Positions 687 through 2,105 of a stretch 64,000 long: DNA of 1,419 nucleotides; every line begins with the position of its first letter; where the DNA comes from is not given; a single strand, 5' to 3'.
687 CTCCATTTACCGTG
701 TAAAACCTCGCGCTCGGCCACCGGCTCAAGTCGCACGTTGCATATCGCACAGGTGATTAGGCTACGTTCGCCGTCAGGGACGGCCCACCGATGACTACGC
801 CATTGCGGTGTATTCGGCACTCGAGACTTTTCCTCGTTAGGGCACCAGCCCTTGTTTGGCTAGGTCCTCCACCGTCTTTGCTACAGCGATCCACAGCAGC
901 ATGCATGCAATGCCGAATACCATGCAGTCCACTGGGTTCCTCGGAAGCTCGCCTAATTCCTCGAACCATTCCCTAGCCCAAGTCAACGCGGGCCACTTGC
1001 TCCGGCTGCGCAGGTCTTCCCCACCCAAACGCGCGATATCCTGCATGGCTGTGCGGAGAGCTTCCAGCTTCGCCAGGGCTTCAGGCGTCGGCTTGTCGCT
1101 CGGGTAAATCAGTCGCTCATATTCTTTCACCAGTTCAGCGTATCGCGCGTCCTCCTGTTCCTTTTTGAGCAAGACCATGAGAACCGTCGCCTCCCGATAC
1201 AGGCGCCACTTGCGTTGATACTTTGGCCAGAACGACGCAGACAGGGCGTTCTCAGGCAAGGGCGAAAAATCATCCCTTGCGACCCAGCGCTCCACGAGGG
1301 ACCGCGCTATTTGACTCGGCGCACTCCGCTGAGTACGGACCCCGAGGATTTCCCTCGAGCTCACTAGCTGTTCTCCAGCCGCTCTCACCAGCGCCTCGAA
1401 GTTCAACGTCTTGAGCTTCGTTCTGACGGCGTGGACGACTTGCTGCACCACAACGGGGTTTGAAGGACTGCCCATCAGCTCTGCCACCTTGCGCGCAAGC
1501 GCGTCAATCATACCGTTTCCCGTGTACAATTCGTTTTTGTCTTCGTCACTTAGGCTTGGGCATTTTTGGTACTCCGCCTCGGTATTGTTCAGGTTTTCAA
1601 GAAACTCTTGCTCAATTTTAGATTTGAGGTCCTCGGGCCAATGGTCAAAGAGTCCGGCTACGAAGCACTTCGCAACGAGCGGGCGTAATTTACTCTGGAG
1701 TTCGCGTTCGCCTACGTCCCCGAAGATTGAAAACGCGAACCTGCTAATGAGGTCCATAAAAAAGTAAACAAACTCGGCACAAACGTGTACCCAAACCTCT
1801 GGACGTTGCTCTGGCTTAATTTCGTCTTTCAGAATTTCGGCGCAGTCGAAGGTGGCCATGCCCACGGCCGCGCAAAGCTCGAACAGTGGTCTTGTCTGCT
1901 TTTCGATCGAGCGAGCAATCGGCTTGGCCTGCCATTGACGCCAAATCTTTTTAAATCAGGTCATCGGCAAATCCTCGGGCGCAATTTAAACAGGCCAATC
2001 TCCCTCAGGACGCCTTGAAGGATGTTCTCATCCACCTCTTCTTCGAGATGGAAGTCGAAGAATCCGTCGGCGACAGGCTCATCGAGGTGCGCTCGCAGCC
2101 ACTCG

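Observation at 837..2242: Unrecognisable two-gene cassette (93 aa, then 342 aa with C-terminal TM helix) embedded between MazEF and Mrr in a low-GC islet: candidate novel defence/abortive-infection module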

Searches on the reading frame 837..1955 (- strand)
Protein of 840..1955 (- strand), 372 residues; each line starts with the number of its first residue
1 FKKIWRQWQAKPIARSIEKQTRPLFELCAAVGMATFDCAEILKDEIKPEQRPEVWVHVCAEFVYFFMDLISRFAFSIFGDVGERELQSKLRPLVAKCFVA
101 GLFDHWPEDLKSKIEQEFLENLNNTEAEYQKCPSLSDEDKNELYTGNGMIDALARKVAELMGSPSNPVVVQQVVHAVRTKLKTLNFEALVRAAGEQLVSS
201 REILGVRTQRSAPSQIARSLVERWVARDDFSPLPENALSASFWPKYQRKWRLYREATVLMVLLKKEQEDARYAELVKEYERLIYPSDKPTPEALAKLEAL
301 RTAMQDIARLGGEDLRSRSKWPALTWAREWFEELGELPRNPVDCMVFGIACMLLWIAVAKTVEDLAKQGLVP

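Call 3: search_protein_families(library=pfam, proteins=[window:837-1865:-], max_evalue=1)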
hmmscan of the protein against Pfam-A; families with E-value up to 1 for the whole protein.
window:837-1865:- (342 aa): 0 families

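Call 4: search_protein_families(library=padloc, proteins=[window:837-1865:-], max_evalue=1)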
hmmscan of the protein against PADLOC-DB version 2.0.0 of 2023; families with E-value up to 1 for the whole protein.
window:837-1865:- (342 aa): 0 families

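Call 5: search_protein_families(library=ncbifam, proteins=[window:837-1865:-], max_evalue=1)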
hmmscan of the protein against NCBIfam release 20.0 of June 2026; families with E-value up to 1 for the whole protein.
window:837-1865:- (342 aa): 0 families

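Call 7: find_homologous_proteins(query=window:837-1865:-, max_evalue=0.01)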
Query window:837-1865:- (342 aa): 2 proteins with E <= 0.01 among 5728 candidates.
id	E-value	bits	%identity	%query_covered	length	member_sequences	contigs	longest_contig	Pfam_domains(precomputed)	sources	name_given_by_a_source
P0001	1.3e-225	766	100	99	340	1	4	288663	-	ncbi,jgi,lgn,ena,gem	-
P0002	4.7e-20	90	39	43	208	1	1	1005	-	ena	-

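Call 8: find_encoding_contigs(protein=P0001, flank=10000, max_places=10)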
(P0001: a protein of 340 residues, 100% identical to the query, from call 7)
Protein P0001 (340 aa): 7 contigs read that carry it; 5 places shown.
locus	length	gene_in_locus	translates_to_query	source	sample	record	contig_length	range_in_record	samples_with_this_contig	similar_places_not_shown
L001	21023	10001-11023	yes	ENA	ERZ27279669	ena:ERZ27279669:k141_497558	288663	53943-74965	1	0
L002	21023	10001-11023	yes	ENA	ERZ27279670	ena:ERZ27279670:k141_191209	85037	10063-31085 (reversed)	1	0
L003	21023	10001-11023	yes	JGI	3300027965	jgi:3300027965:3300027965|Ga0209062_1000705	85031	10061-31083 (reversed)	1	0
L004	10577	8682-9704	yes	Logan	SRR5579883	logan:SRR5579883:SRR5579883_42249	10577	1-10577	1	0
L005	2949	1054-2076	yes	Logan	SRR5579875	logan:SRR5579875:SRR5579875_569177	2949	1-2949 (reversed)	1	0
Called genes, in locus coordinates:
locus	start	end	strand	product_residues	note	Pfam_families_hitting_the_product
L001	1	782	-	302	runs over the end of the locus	PF00561:Abhydrolase_1, PF00975:Thioesterase (weak), PF12146:Hydrolase_4, PF12697:Abhydrolase_6, PF03096:Ndr (faint)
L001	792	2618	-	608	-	PF02776:TPP_enzyme_N, PF16582:TPP_enzyme_M_2, PF02775:TPP_enzyme_C (weak)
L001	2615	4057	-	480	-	PF00425:Chorismate_bind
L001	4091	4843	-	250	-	PF00376:MerR, PF13411:MerR_1, PF28507:Rv1828_C (faint)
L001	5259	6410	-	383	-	-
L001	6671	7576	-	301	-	PF14338:Mrr_N, PF04471:Mrr_cat, PF22722:NA-iREase1, PF13156:Mrr_cat_2 (weak)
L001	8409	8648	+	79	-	PF04014:MazE_antitoxin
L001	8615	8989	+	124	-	PF02452:PemK_toxin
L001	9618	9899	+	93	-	-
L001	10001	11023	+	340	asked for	-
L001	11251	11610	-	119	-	-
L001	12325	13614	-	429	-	-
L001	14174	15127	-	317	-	PF00583:Acetyltransf_1, PF13673:Acetyltransf_10 (weak), PF13508:Acetyltransf_7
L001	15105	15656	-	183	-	PF08031:BBE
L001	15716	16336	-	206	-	-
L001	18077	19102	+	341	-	PF00174:Oxidored_molyb, PF03404:Mo-co_dimer (weak)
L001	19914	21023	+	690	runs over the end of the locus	PF26965:MimR_N, PF00158:Sigma54_activat, PF01078:Mg_chelatase (faint), PF14532:Sigma54_activ_2, PF07728:AAA_5, PF25601:AAA_lid_14, PF02954:HTH_8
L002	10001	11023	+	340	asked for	-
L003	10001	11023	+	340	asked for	-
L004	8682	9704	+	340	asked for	-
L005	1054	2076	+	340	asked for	-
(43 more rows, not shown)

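Call 9: find_encoding_contigs(protein=P0002, flank=10000, max_places=10)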
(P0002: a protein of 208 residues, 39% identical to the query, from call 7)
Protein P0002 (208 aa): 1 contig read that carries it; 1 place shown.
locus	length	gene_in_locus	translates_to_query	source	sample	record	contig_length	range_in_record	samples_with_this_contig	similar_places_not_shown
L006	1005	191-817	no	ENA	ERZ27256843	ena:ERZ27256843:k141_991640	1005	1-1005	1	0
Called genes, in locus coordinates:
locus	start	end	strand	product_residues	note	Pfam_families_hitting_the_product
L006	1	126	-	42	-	?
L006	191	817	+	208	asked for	-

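Call 24: search_protein_families(library=pfam, proteins=[L001:12325-13614:-, L001:11251-11685:-, L001:15716-16336:-, L001:14174-15127:-, window:840-1955:-, P0002], max_evalue=1)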
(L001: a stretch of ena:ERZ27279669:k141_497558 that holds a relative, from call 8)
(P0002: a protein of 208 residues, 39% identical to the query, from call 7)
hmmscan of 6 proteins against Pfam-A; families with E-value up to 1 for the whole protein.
L001:12325-13614:- (429 aa): 14 families
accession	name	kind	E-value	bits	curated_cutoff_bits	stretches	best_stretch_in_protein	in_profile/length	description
PF08238.18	Sel1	-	1.4e-115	374.1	30.7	9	198-233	1-36/36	Sel1 repeat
PF13432.12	TPR_16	-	6e-19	68.6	32.7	7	29-90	4-63/65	Tetratricopeptide repeat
PF23310.1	TPR_27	-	1.6e-06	28.2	27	1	180-212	43-75/110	Plant tetratrico peptide repeats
PF20308.4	TPR-S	-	0.00013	23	27.6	1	109-203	1-94/102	Tetratricopeptide Repeats-Sensor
PF08289.16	Flu_M1_C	-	0.00023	21.7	22.3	0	160-191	54-85/97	Influenza Matrix protein (M1) C-terminal domain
PF09675.16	Chlamy_scaf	-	0.0012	19.4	25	0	86-123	41-78/134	Chlamydia-phage Chp2 scaffold (Chlamy_scaf)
PF13428.12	TPR_14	-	0.0058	17.6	23.5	0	33-61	12-42/44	Tetratricopeptide repeat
PF14003.11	YlbE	-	0.0065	17.2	27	0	78-108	11-41/61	YlbE-like protein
PF22899.2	SMCHD1_S5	-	0.0068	16.7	27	0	250-304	44-98/168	SMCHD1, ribosomal S5 domain 2-like domain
PF20604.3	DUF6798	-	0.06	13.5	26.9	0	70-83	44-57/61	Domain of unknown function (DUF6798)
PF22798.2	DUF5817_CT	-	0.11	12.8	29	0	244-258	21-35/54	DUF5817, C-terminal domain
PF17923.6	TetR_C_18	-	0.13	13.1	33.1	0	252-272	25-45/113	Tetracyclin repressor-like, C-terminal domain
PF22752.1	DUF488-N3i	-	0.43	11.6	27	0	248-275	27-54/131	Inactive DUF488-N3 subclade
PF13424.12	TPR_12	-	0.58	10.8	30.1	0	324-346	17-41/77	Tetratricopeptide repeat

L001:11251-11685:- (144 aa): 1 family
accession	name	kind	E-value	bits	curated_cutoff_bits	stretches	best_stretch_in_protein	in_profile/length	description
PF06645.18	SPC12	-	0.11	13.1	23.6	1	36-69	21-54/71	Microsomal signal peptidase 12 kDa subunit (SPC12)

L001:15716-16336:- (206 aa): 0 families

L001:14174-15127:- (317 aa): 7 families
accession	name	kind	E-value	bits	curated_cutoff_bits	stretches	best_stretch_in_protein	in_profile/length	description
PF13508.13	Acetyltransf_7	-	4.4e-11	43.4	27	1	89-168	4-82/84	Acetyltransferase (GNAT) domain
PF00583.31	Acetyltransf_1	-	8.4e-11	42.6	20.7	1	67-168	14-116/116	Acetyltransferase (GNAT) family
PF13673.13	Acetyltransf_10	-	1.5e-05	25.4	23.6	1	83-177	26-116/128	Acetyltransferase (GNAT) domain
PF13480.13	Acetyltransf_6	-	0.014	16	22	1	77-151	61-135/143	Acetyltransferase (GNAT) domain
PF18014.7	Acetyltransf_18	-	0.037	14.2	22.7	1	209-302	8-111/124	Acetyltransferase (GNAT) domain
PF08445.16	FR47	-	0.14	12.6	22.1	1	110-172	20-81/86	FR47-like protein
PF13527.13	Acetyltransf_9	-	0.19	12.1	25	0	103-144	64-105/127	Acetyltransferase (GNAT) domain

window:840-1955:- (372 aa): 1 family
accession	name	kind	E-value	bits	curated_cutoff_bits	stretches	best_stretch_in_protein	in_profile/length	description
PF24074.1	DUF7366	-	0.23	12.1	27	0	107-143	25-59/78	Domain of unknown function (DUF7366)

P0002 (208 aa): 2 families
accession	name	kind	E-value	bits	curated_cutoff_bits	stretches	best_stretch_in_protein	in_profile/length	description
PF20640.2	Rrn6_HB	-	0.037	14.6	26.4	1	92-172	49-115/192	Rrn6, helical bundle domain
PF03869.20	Arc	-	0.2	12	20.4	0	112-128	4-20/50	Arc-like DNA binding domain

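Call 25: search_protein_families(library=phrogs, proteins=[window:840-1955:-, P0002, L001:12325-13614:-, L001:11251-11685:-], max_evalue=1)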
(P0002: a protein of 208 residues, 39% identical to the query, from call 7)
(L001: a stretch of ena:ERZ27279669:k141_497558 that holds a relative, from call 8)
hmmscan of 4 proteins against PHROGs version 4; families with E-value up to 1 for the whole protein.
window:840-1955:- (372 aa): 1 family
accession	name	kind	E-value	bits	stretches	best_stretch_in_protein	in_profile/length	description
phrog_555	-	unknown function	0.14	13.5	0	107-143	25-59/78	-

P0002 (208 aa): 3 families
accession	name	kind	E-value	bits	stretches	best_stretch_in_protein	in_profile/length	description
phrog_8926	-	unknown function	0.042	15.3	1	53-121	76-144/172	-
phrog_8324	-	unknown function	0.26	12.7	1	134-159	53-78/88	-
phrog_15065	-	unknown function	0.28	12.4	0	12-49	49-84/99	-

L001:12325-13614:- (429 aa): 18 families
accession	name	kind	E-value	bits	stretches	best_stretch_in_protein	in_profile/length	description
phrog_8741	-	unknown function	5.6e-137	458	3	236-374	112-250/380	-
phrog_35683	-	unknown function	4.9e-17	62.9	4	273-310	70-107/471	-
phrog_7590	-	unknown function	4.2e-07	31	3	179-264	68-149/234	-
phrog_20867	-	unknown function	7e-06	27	0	80-135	26-81/193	-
phrog_27508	-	unknown function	1.7e-05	25.2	1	294-400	168-287/298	-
phrog_27865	-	unknown function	7e-05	24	0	81-100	23-46/71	-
phrog_3758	-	head and packaging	0.00092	20.2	0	221-242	89-110/140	virion structural protein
phrog_9327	-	DNA, RNA and nucleotide metabolism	0.0012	19.5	0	205-229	34-58/276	primosomal protein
phrog_26694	-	unknown function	0.0041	18.5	0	111-129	57-75/153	-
phrog_10046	-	unknown function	0.0047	18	0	177-214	28-65/87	-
phrog_31525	-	unknown function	0.0069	17.4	0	65-116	63-112/159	-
phrog_1642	-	head and packaging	0.028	15.4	0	86-122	44-80/152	virion structural protein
phrog_29140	-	unknown function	0.14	13.4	0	170-208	85-121/122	-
phrog_13986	-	unknown function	0.14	13.1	0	327-355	38-66/75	-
phrog_23183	-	unknown function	0.18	13.2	0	171-185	32-46/67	-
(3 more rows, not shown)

L001:11251-11685:- (144 aa): 1 family
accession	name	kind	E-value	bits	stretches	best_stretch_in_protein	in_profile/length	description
phrog_26155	-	unknown function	0.041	15.3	1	69-124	13-69/89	-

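Call 30: search_protein_representatives(alignment_id=A2)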
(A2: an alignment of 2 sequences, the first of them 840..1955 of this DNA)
Query: 2 sequences, 388 profile positions. Proteins with E-value up to 0.001 (for the whole library): 678; up to 1e-10: 353; up to 1e-30: 67. The best 150 are listed.
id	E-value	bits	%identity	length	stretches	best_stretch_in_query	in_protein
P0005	4.6e-58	213.7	-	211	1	1-213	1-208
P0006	2.0e-57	211.5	-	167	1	43-212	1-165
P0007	1.4e-54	202.2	-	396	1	13-388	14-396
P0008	3.2e-54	201.0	-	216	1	1-213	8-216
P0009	4.3e-54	200.6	-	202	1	20-213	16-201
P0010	3.0e-52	194.6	-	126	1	87-213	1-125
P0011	2.1e-50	188.5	-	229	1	1-213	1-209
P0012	1.1e-48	182.9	-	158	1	1-148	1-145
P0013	2.5e-48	181.6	-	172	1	220-388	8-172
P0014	9.8e-45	169.8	-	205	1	3-213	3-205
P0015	2.3e-44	168.6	-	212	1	1-213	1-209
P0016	2.1e-43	165.4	-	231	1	1-207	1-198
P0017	2.7e-43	165.1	-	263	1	32-213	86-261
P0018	7.8e-43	163.5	-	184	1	27-213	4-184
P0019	1.9e-42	162.3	-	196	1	22-213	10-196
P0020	3.3e-42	161.5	-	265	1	11-209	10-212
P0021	4.6e-42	161.0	-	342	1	29-213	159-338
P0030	8.7e-37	143.6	-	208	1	1-212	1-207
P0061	9.8e-32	127.0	-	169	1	224-381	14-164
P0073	2.2e-30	122.5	-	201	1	4-213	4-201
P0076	4.2e-30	121.6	-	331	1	14-182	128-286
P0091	2.1e-28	116.1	-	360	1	28-208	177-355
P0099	5.1e-27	111.5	-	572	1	37-210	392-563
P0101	5.4e-27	111.4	-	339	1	14-198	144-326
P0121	2.2e-25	106.1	-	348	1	37-219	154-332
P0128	4.2e-25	105.2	-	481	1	27-221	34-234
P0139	1.4e-23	100.1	-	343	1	36-213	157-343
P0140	2.2e-23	99.5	-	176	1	231-388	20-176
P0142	2.9e-23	99.1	-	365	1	34-207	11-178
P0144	3.5e-23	98.8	-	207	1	1-211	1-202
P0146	6.4e-23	98.0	-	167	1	245-380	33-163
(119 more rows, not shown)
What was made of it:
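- Checked: More than chance: the large ORF clearly is, given family homology down to E = 1e-58 (call 30).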

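Call 32: search_protein_families(library=pfam, proteins=[P0099, P0128, P0142, P0091, P0121, P0139, P0021, P0101, P0076, P0007], max_evalue=0.1)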
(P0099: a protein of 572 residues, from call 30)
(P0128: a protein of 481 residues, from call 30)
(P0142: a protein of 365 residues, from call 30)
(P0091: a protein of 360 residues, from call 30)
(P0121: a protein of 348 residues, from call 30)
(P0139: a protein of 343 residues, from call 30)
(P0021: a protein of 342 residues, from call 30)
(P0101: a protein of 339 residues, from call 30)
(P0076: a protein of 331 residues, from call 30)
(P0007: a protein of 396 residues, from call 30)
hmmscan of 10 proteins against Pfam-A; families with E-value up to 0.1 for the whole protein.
P0099 (572 aa): 1 family
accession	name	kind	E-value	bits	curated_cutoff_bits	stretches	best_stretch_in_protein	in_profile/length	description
PF00072.30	Response_reg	-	4.5e-16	59.4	30.2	1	17-138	1-111/111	Response regulator receiver domain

P0128 (481 aa): 2 families
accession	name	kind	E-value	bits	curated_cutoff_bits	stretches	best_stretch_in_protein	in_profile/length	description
PF08238.18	Sel1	-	1.5e-39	133.5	30.7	5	284-319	1-36/36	Sel1 repeat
PF13820.11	NCOA6_TRADD-N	-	0.087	13.1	22.5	0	379-406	56-82/144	Nuclear receptor coactivator 6, TRADD-N domain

P0142 (365 aa): 0 families

P0091 (360 aa): 0 families

P0121 (348 aa): 2 families
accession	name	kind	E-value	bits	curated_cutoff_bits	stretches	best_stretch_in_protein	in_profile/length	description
PF01172.24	SBDS_N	-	0.027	14.8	24.6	0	4-29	40-65/88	Shwachman-Bodian-Diamond syndrome (SBDS) N-terminal domain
PF07719.23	TPR_2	-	0.06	14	27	0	78-105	3-30/34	Tetratricopeptide repeat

P0139 (343 aa): 0 families

P0021 (342 aa): 0 families

P0101 (339 aa): 1 family
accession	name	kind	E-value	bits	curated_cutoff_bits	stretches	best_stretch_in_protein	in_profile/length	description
PF13567.11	DUF4131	-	0.025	14.7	31.6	1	84-159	7-72/165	Domain of unknown function (DUF4131)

P0076 (331 aa): 0 families

P0007 (396 aa): 2 families
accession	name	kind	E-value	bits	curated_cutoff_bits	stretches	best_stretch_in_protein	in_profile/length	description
PF08974.15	DUF1877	-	0.058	14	22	1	214-282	91-155/163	Domain of unknown function (DUF1877)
PF18656.6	DUF5633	-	0.075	13.3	23.6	0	179-199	2-23/41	Family of unknown function (DUF5633)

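Call 41: find_related_loci(query=A5, collection=genome_contigs, flank=8000)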
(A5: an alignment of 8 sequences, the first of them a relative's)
Query A5 (202 aa) in genome_contigs; peptide patterns used: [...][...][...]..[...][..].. (x = any residue, [..] = any of these).
600 stretches matched a pattern (row limit reached: there are more); 5 encode a relative of the query (tblastn E <= 1e-3); 5 distinct loci.
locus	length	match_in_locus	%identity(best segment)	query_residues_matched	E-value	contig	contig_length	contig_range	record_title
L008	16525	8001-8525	38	24-195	3e-36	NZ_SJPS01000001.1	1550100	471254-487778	Bythopirellula polymerisocia strain Pla144 Pla144_contig00001, whole genome shotgun sequence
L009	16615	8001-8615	33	1-199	1e-32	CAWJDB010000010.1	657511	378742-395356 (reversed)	MAG: Pirellulales bacterium isolate MFD04944.bin.2.58 genome assembly, contig: contig_56055, whole genome shotgun sequen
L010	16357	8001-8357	28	25-140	2e-11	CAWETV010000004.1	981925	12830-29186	MAG: uncultured Acidobacteriota bacterium isolate MFD01476.bin.1.226 genome assembly, contig: contig_17854, whole genome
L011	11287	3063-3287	29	14-85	3e-8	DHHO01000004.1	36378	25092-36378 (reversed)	MAG TPA_asm: Caldiserica bacterium UBA4770 UBA4770_contig_3005, whole genome shotgun sequence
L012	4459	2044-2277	29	49-138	1e-5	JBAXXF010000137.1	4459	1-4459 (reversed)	MAG: bacterium isolate ELA732 MAG732_137, whole genome shotgun sequence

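Call 44: find_encoding_contigs(protein=P0007, flank=8000, max_places=4)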
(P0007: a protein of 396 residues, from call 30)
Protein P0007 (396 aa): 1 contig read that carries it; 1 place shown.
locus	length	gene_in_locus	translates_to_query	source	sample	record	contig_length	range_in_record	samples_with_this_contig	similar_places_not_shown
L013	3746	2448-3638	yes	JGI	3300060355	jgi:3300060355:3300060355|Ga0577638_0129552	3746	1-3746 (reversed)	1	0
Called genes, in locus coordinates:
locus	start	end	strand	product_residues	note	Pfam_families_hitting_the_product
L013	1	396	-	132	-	?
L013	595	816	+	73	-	-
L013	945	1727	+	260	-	PF05014:Nuc_deoxyrib_tr (weak)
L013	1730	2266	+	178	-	PF04471:Mrr_cat (weak)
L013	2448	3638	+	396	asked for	-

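Call 45: find_encoding_contigs(protein=P0009, flank=8000, max_places=4)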
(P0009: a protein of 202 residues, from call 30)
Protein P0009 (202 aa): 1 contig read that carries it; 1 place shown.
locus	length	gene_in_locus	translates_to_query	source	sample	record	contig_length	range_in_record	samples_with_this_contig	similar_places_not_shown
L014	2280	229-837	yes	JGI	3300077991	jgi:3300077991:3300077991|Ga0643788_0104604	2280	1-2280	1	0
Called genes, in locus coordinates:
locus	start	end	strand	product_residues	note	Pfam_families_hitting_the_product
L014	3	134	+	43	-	?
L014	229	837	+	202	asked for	-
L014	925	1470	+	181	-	-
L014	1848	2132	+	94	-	-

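Call 46: find_encoding_contigs(protein=P0013, flank=8000, max_places=4)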
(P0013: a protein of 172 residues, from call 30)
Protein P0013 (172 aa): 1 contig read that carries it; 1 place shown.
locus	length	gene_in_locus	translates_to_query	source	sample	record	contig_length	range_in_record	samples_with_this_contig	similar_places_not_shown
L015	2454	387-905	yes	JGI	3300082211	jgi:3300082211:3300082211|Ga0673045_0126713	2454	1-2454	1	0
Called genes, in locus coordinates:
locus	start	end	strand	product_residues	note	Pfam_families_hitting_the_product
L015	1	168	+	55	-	?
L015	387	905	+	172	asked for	-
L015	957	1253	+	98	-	-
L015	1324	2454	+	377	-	?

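Call 48: predict_structure(alignment_id=A4)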
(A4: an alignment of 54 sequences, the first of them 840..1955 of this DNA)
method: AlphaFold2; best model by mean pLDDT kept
length: 372 residues; sequences in the alignment: 54
mean_pLDDT: 88.4   pTM: 0.65
mean pLDDT of the five models: 88.4, 88.0, 87.2, 87.2, 84.5
residues with pLDDT >= 90: 252; 70-90: 85; 50-70: 27; < 50: 8
segments of 3 or more residues with pLDDT < 50: 11-14
pLDDT, mean of each block of 10 residues (from residue 1): 53 57 92 96 97 97 98 95 93 94 94 96 94 80 73 96 95 96 94 89 57 87 83 91 94 95 94 93 85 90 92 81 91 95 91 89 85 77
secondary structure, 60 per line:
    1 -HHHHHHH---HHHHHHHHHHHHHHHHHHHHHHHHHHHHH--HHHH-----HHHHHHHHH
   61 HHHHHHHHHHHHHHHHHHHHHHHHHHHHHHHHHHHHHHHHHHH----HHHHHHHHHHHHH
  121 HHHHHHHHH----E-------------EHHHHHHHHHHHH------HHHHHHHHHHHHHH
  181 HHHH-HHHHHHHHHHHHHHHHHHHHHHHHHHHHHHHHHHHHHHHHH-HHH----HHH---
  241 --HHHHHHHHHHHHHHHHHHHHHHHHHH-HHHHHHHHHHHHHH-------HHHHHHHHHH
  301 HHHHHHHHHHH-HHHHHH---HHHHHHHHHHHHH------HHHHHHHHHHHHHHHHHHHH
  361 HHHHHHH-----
elements in order: H2-8 H12-40 H43-46 H52-103 H108-129 H149-160 H167-184 H186-226 H243-268 H270-283 H291-311 H313-318 H322-334 H341-367
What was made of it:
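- Closest known: Single-TM or tail-anchored abortive-infection effectors. Different: In the confident model it lies within a long helix of the C-terminal domain (call 48).
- Checked: The large protein is all-helical (AF2, call 48).
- AF2 pLDDT 88.4, all-helical (call 48).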

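Call 57: find_encoding_contigs(protein=P0144, flank=7000, max_places=3)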
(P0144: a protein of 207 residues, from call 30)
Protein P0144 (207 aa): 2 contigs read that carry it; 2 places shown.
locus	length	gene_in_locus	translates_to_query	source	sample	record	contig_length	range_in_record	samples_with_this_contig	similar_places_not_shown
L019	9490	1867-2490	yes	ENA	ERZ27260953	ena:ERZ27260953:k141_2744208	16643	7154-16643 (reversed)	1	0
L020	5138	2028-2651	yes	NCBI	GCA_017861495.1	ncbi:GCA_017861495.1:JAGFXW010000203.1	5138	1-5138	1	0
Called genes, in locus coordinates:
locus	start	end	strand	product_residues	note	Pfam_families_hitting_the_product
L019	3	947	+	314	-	?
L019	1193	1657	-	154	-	PF00210:Ferritin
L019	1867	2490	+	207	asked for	-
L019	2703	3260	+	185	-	PF01467:CTP_transf_like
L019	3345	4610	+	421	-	PF17767:NAPRTase_N, PF04095:NAPRTase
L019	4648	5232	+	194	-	PF00857:Isochorismatase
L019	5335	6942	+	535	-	PF17203:sCache_3_2, PF00989:PAS (weak), PF14689:SPOB_a, PF02518:HATPase_c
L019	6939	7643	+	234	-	PF00072:Response_reg, PF20714:HTH_64 (faint)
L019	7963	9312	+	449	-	PF03390:2HCT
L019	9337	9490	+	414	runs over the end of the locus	PF00390:malic, PF00208:ELFV_dehydrog (weak), PF03949:Malic_M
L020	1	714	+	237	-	PF11794:HpaB_N, PF03241:HpaB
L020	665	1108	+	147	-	PF03241:HpaB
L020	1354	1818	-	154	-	PF00210:Ferritin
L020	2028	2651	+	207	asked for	-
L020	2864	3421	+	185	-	PF01467:CTP_transf_like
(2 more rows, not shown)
